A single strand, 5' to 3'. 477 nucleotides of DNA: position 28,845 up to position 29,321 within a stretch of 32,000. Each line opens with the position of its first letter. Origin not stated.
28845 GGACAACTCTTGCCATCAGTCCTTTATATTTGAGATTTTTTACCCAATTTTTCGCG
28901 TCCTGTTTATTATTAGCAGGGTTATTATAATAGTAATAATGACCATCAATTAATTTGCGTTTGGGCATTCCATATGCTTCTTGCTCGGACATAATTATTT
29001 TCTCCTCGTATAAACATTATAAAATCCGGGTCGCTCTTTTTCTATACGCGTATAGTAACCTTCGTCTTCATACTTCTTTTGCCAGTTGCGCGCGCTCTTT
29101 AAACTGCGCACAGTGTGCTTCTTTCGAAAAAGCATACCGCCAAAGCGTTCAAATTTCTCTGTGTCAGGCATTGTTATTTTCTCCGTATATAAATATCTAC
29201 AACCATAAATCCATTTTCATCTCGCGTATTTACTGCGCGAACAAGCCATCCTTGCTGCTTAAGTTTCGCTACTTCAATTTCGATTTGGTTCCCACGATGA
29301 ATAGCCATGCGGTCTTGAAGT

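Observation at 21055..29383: At least 16 copies of a diverged 55-75 aa protein module in one 8.3-kb operon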

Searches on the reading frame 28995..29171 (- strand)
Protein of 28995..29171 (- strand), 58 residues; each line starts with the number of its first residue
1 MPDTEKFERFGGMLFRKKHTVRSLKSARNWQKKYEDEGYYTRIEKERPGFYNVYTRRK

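Call 5: search_protein_families(library=pfam, max_evalue=1, proteins=[window:28995-29171:-])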
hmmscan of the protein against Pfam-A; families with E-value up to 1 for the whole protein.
window:28995-29171:- (58 aa): 1 family
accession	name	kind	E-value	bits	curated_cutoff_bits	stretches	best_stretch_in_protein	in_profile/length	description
PF08771.16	FRB_dom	-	0.14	12.9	24.7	1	21-56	61-96/99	FKBP12-rapamycin binding domain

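Call 23: predict_structure(alignment_id=A2)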
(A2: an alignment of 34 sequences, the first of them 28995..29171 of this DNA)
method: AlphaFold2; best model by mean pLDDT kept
length: 58 residues; sequences in the alignment: 34
mean_pLDDT: 83.0   pTM: 0.62
mean pLDDT of the five models: 83.0, 79.7, 78.9, 78.7, 71.7
residues with pLDDT >= 90: 10; 70-90: 43; 50-70: 2; < 50: 3
segments of 3 or more residues with pLDDT < 50: 1-3
pLDDT, mean of each block of 10 residues (from residue 1): 63 84 89 90 85 87
secondary structure, 60 per line:
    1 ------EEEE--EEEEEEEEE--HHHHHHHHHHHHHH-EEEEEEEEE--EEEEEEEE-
elements in order: E7-10 E13-21 H24-37 E39-47 E50-57
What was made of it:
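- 28995..29171 (-): Family member, firm (58 aa; minimal module; structure predicted). AF2 gives pLDDT 83 and a ββαββ fold (call 23).
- On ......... homing endonucleases: The module begins with a strand after a basic, unstructured N-terminus (call 23).
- Closest known: SPOR domain. Different: It has an extra N-terminal strand and lacks the second α-β unit (call 23).
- AF2 of 28995-29171 gives pLDDT 83, with strands 7-10 and 13-21, helix 24-37, and strands 39-47 and 50-57 (call 23). The module lacks the second α-β unit of SPOR (call 23).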

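Call 28: search_protein_representatives(alignment_id=A2)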
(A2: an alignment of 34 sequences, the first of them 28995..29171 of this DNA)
Query: 34 sequences, 67 profile positions. Proteins with E-value up to 0.001 (for the whole library): 1271; up to 1e-10: 13; up to 1e-30: 0. The best 150 are listed.
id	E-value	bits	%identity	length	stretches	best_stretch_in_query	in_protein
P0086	5.5e-20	87.7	-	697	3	4-67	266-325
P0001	1.4e-18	83.2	-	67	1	1-66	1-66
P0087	8.8e-17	77.5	-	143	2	8-66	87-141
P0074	1.8e-15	73.3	-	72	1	1-67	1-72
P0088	4.0e-13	65.7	-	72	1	9-66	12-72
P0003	9.0e-13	64.6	-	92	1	7-66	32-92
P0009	2.0e-12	63.5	-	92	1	7-66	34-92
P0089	2.3e-12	63.3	-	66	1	1-67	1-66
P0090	3.2e-12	62.9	-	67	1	1-66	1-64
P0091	1.8e-11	60.5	-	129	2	6-66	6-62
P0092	4.8e-11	59.1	-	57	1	10-65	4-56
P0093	8.0e-11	58.4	-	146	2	8-63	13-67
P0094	1.0e-10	58.0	-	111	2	10-66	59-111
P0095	4.0e-10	56.2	-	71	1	1-63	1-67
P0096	5.7e-10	55.7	-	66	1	13-67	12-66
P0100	7.6e-10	55.3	-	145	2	4-66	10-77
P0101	8.6e-10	55.1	-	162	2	12-63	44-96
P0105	2.2e-09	53.8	-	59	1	12-67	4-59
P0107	3.2e-09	53.2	-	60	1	8-66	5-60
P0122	1.4e-08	51.2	-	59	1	10-65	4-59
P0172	1.6e-07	47.8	-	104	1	7-65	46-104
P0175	1.8e-07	47.6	-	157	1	13-66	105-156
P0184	2.1e-07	47.4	-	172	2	8-64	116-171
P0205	2.8e-07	47.0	-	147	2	13-63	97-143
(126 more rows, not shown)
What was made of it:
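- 1271 clusters at E <= 1e-3 in 1.84 billion representatives (call 28). There are thousands of external homologues (call 28).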

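Call 29: fold_search(model_id=the predicted structure, library=pdb)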
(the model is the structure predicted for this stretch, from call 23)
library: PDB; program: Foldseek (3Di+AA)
matches with E <= 10: 352; with E <= 0.001: 0
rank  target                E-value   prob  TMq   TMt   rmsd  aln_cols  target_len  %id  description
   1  5vli_C                4.5e-01  0.99  0.57  0.83   0.8        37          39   14  Computationally designed inhibitor peptide HB1.6928.2.3 in complex with influenza hemagglutinin (A/PuertoRico/8/1934) (released 2017-09-27)
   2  8shm_MODEL_1_A        4.8e-01  0.85  0.59  0.57  19.1        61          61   16  The solution structure of the mini-protein EHEE_rd2_0005 (released 2024-04-17)
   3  4ut0_K                6.5e-01  0.47  0.44  0.19   4.8        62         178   11  THE CRYSTAL STRUCTURE OF I-DMOI IN COMPLEX WITH ITS TARGET DNA AT 10 DAYS INCUBATION IN 5MM MN (STATE 7) (released 2014-12-17)
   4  4d6o_G                7.8e-01  0.44  0.45  0.20   4.4        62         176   14  THE CRYSTAL STRUCTURE OF I-DMOI IN COMPLEX WITH ITS TARGET DNA AT 1H INCUBATION IN 5MM MG (STATE 2) (released 2014-12-17)
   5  5akf_E                9.3e-01  0.41  0.45  0.20   4.8        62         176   11  THE CRYSTAL STRUCTURE OF I-DMOI Q42AK120M IN COMPLEX WITH ITS TARGET DNA NICKED IN THE CODING STRAND A AND IN THE PRES (released 2015-06-17)
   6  5akn_F                9.3e-01  0.41  0.46  0.19   4.7        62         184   11  THE CRYSTAL STRUCTURE OF I-DMOI Q42AK120M IN COMPLEX WITH ITS TARGET DNA NICKED IN THE non-CODING STRAND B AND IN THE  (released 2015-06-17)
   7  4unc_D                9.3e-01  0.41  0.45  0.19   4.8        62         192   11  THE CRYSTAL STRUCTURE OF I-DMOI IN COMPLEX WITH ITS TARGET DNA AT 8 DAYS INCUBATION IN 5MM MN (STATE 6) (released 2014-12-17)
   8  5ak9_A                9.9e-01  0.38  0.45  0.19   4.8        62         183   11  THE CRYSTAL STRUCTURE OF I-DMOI Q42AK120M IN COMPLEX WITH ITS TARGET DNA IN THE PRESENCE OF 2MM MN (released 2015-06-17)
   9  1yj7_A                1.1e+00  0.95  0.58  0.23   1.3        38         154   16  Crystal structure of enteropathogenic E.coli (EPEC) type III secretion system protein EscJ (released 2005-06-07)
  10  4una_G                1.2e+00  0.33  0.45  0.20   4.8        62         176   11  THE CRYSTAL STRUCTURE OF I-DMOI IN COMPLEX WITH ITS TARGET DNA AT 2 DAYS INCUBATION IN 5MM MN (STATE 4) (released 2014-12-17)
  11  1yj7_C                1.3e+00  0.92  0.57  0.23   1.3        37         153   16  Crystal structure of enteropathogenic E.coli (EPEC) type III secretion system protein EscJ (released 2005-06-07)
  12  1x60_MODEL_1_A        1.3e+00  0.95  0.57  0.43   1.2        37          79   16  Solution structure of the peptidoglycan binding domain of B. subtilis cell wall lytic enzyme CwlC (released 2005-08-09)
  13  8fg6_B                1.3e+00  0.57  0.49  0.22   3.0        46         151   15  Design of amyloidogenic peptide traps (released 2024-03-20)
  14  5akn_A                1.4e+00  0.33  0.44  0.18   4.7        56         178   12  THE CRYSTAL STRUCTURE OF I-DMOI Q42AK120M IN COMPLEX WITH ITS TARGET DNA NICKED IN THE non-CODING STRAND B AND IN THE  (released 2015-06-17)
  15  5ak9_J                1.4e+00  0.25  0.44  0.20   4.5        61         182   13  THE CRYSTAL STRUCTURE OF I-DMOI Q42AK120M IN COMPLEX WITH ITS TARGET DNA IN THE PRESENCE OF 2MM MN (released 2015-06-17)
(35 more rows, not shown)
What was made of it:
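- Closest known: SPOR domain. Same: Foldseek superposes 37 residues at 1.2 Å (call 29).
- Foldseek aligns 37 residues to the CwlC SPOR domain at 1.2 Å (call 29).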

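Call 30: search_protein_families(library=pfam, max_evalue=0.01, proteins=[P0086, P0087, P0091, P0093, P0094, P0100, P0101, P0175, P0184, P0205])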
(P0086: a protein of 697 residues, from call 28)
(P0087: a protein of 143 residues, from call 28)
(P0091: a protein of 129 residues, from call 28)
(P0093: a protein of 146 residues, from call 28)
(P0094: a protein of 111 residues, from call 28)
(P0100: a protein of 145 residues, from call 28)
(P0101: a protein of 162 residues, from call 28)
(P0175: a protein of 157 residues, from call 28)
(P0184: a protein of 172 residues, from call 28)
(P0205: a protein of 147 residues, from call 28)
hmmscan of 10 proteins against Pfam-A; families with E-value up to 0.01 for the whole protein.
P0086 (697 aa): 0 families

P0087 (143 aa): 2 families
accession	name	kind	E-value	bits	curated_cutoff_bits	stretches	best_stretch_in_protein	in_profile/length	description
PF05036.18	SPOR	-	0.00029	21.5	21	0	31-80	13-61/76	SPOR domain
PF11203.13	EccE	-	0.0043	17.9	23.7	0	34-56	38-60/97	Putative type VII ESX secretion system translocon, EccE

P0091 (129 aa): 0 families

P0093 (146 aa): 0 families

P0094 (111 aa): 0 families

P0100 (145 aa): 1 family
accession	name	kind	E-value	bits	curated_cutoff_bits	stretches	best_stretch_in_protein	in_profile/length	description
PF15593.11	Imm42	-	0.0035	18.3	27.2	1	3-65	97-158/162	Immunity protein 42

P0101 (162 aa): 1 family
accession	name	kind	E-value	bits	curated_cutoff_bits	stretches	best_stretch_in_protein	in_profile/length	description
PF10099.14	RskA_C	-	0.00015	22.5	29.4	1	20-122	2-83/135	Anti-sigma-K factor rskA, C-terminal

P0175 (157 aa): 0 families

P0184 (172 aa): 0 families

P0205 (147 aa): 0 families
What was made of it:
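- On SPOR (PF05036): P0087 scores 21.5 bits against a cut-off of 21 (call 30).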

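Call 42: list_cluster_members(proteins=[P0086, P0087, P0091, P0093, P0101, P0096, P0105, P0107, P0122, P0172])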
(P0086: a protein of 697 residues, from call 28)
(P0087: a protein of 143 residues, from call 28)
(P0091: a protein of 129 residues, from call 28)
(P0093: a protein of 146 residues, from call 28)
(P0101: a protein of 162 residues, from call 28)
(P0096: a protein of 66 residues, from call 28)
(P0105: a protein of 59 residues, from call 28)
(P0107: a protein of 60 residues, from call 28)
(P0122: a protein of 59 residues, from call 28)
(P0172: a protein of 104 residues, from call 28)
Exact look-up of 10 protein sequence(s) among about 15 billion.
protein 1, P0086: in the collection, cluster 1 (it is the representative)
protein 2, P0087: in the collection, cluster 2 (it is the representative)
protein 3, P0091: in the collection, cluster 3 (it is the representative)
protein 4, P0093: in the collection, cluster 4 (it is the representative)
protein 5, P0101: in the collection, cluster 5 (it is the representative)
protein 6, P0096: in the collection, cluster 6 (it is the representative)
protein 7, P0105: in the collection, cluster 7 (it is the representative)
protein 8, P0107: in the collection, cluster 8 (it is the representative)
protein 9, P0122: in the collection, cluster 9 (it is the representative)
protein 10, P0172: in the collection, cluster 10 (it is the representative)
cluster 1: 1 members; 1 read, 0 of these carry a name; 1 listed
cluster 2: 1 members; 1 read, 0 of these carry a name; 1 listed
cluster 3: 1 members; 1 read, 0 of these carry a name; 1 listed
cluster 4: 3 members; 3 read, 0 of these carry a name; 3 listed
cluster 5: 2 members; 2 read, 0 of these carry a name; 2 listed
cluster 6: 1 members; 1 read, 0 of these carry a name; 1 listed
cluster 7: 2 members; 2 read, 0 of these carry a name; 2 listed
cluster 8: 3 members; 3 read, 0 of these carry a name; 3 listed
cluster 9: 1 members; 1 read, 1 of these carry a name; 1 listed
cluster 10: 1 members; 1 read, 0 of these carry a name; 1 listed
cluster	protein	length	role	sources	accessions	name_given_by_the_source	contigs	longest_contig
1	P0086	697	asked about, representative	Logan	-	-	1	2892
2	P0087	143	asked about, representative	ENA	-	-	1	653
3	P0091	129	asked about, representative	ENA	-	-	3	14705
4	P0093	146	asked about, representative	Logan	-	-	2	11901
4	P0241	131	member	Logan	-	-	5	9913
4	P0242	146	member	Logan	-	-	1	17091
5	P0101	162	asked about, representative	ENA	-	-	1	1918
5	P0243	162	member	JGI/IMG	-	-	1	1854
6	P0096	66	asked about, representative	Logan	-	-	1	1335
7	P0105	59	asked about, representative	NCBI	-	-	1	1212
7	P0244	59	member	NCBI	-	-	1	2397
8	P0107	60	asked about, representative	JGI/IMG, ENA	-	-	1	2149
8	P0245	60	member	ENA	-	-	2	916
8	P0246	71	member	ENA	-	-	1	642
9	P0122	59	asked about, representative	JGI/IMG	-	hypothetical protein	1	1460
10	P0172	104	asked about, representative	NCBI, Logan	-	-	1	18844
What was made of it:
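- Tried and rejected: Cluster look-ups gave no names or taxonomy (call 42).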

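Call 46: find_related_loci(query=A4, collection=genome_contigs, flank=10000)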
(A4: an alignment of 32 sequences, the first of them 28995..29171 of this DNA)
Query A4 (58 aa) in genome_contigs; peptide patterns used: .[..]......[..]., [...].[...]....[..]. (x = any residue, [..] = any of these).
33 stretches matched a pattern, but none encodes a relative of the query by tblastn (E <= 1e-3).
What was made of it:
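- Tried and rejected: A scan of one genome per GTDB species with the 28995 orthologue group found nothing (call 46), so no provirus gave a host.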

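Call 51: search_dna_similar(query=P0107, collection=phages, mode=protein, max_evalue=1, max_rows=30)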
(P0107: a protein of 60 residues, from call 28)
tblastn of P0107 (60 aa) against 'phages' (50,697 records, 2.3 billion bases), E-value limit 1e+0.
No match.

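Call 55: fold_search(model_id=the predicted structure, library=viral)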
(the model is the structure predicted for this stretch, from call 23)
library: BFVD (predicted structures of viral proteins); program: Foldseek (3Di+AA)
matches with E <= 10: 718; with E <= 0.001: 0
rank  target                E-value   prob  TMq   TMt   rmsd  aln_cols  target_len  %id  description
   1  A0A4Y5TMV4            1.0e-01  0.97  0.54  0.36   3.9        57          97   23  (no name in the UniProt tables at hand)
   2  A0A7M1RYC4            2.2e-01  0.57  0.40  0.37   7.9        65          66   12  Uncharacterized protein [uncultured phage cr85_1]
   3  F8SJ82                2.2e-01  0.54  0.42  0.14   5.3        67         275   19  Uncharacterized protein 239 [Pseudomonas phage PhiPA3]
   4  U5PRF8                2.6e-01  1.00  0.65  0.65   2.1        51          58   18  Uncharacterized protein [Cyanophage PP]
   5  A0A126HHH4            3.0e-01  0.92  0.56  0.58   6.5        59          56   10  Uncharacterized protein [Vibrio phage phi-Grn1]
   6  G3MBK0                3.1e-01  1.00  0.63  0.14   1.4        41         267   24  Gp4 [Bacillus phage G]
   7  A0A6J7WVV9            3.1e-01  0.94  0.59  0.46   3.6        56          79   18  Uncharacterized protein [uncultured Caudovirales phage]
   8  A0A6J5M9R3            4.0e-01  0.91  0.59  0.57   2.5        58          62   16  Uncharacterized protein [uncultured Caudovirales phage]
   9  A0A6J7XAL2            4.0e-01  0.85  0.54  0.54   7.3        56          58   21  Uncharacterized protein [uncultured Caudovirales phage]
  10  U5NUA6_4              4.2e-01  0.99  0.68  0.03   3.0        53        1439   11  Polyprotein [Rhizoctonia cerealis alphaendornavirus 1]
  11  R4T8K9                4.8e-01  0.84  0.54  0.42   4.9        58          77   21  Uncharacterized protein [Haloarcula hispanica tailed virus 2]
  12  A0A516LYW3            4.8e-01  0.80  0.55  0.58   7.1        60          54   13  (no name in the UniProt tables at hand)
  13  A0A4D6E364            5.1e-01  0.94  0.62  0.68   4.6        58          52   16  (no name in the UniProt tables at hand)
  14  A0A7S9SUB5            5.1e-01  0.57  0.45  0.36   9.2        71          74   17  Uncharacterized protein [Virus NIOZ-UU157]
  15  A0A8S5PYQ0            5.4e-01  0.51  0.43  0.36   6.6        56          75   14  RNA-binding protein [Siphoviridae sp. ctMOb8]
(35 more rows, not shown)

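Call 69: find_encoding_contigs(protein=P0172, flank=8000, max_places=1)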
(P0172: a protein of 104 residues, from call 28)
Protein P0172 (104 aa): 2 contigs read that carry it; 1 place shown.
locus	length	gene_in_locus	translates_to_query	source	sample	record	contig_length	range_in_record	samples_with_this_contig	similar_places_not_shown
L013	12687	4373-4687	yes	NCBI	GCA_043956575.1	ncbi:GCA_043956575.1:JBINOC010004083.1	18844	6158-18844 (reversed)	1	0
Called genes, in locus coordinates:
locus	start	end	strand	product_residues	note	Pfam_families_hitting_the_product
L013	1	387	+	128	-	?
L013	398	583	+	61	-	-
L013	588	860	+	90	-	-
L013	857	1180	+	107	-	-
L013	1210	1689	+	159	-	PF07799:DUF1643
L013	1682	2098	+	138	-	-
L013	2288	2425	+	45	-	-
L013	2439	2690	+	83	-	-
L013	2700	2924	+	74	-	-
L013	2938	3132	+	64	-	-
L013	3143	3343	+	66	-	-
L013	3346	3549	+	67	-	-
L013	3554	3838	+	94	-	-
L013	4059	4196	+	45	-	PF18930:DUF5679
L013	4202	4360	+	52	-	-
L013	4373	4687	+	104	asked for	-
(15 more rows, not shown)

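Call 70: find_encoding_contigs(protein=P0242, flank=9000, max_places=1)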
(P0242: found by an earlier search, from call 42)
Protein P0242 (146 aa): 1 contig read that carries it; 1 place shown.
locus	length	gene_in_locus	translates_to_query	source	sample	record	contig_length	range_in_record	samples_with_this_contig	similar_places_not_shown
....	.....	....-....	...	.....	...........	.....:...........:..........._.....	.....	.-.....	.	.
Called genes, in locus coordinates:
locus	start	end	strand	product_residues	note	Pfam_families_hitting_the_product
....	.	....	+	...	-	?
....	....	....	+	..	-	-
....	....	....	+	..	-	-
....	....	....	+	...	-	-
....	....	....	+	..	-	-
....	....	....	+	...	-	-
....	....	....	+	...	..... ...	-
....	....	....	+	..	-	-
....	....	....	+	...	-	-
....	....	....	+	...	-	-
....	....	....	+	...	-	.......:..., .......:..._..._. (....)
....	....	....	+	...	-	-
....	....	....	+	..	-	-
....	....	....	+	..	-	-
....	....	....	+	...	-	-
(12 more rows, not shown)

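Call 71: find_encoding_contigs(protein=P0091, flank=9000, max_places=1)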
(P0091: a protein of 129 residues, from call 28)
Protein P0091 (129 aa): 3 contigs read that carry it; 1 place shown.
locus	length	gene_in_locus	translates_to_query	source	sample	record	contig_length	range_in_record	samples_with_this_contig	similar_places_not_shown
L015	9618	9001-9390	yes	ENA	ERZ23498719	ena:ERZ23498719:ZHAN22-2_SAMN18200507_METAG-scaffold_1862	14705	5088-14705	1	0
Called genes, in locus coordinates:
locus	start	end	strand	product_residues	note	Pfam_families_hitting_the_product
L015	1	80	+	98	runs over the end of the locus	-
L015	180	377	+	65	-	-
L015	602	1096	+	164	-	-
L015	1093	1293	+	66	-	-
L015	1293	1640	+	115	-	-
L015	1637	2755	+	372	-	-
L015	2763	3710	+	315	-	-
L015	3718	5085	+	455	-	-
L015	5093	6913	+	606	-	PF12083:DUF3560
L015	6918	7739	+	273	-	PF04002:RadC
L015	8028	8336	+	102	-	-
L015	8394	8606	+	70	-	-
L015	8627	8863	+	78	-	-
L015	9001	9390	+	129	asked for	-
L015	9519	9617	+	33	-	?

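Call 77: search_solved_structures(query=P0087, max_evalue=10, show_alignments=2)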
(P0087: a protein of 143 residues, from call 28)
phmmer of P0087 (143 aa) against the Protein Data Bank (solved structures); distinct sequences matched with E-value up to 10: 0.

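Call 80: predict_structure(alignment_id=A6)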
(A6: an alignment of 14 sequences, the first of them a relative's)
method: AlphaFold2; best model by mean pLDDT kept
length: 129 residues; sequences in the alignment: 14
mean_pLDDT: 83.7   pTM: 0.50
mean pLDDT of the five models: 83.7, 82.8, 81.4, 79.2, 77.4
residues with pLDDT >= 90: 72; 70-90: 32; 50-70: 15; < 50: 10
segments of 3 or more residues with pLDDT < 50: 1-3, 69-75
pLDDT, mean of each block of 10 residues (from residue 1): 57 93 95 94 91 94 59 57 88 86 93 91 89
secondary structure, 60 per line:
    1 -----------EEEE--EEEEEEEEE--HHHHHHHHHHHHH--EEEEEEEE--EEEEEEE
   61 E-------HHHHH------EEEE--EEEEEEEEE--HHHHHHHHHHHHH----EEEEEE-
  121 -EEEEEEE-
elements in order: E12-15 E18-26 H29-41 E44-51 E54-61 H69-73 E80-83 E86-94 H97-109 E114-119 E122-128
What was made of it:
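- On The unnamed ββαββ mini-domain family itself: AF2 was run for 28995-29171 (pLDDT 83, call 23) and for both modules of P0091 (pLDDT above 90, call 80).
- On SPOR (PF05036): The predicted topology is ββαββ with a single helix (calls 23, 80).
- The modules are therefore independent domains (call 80). The fold prediction is confident and consistent (calls 23, 80).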
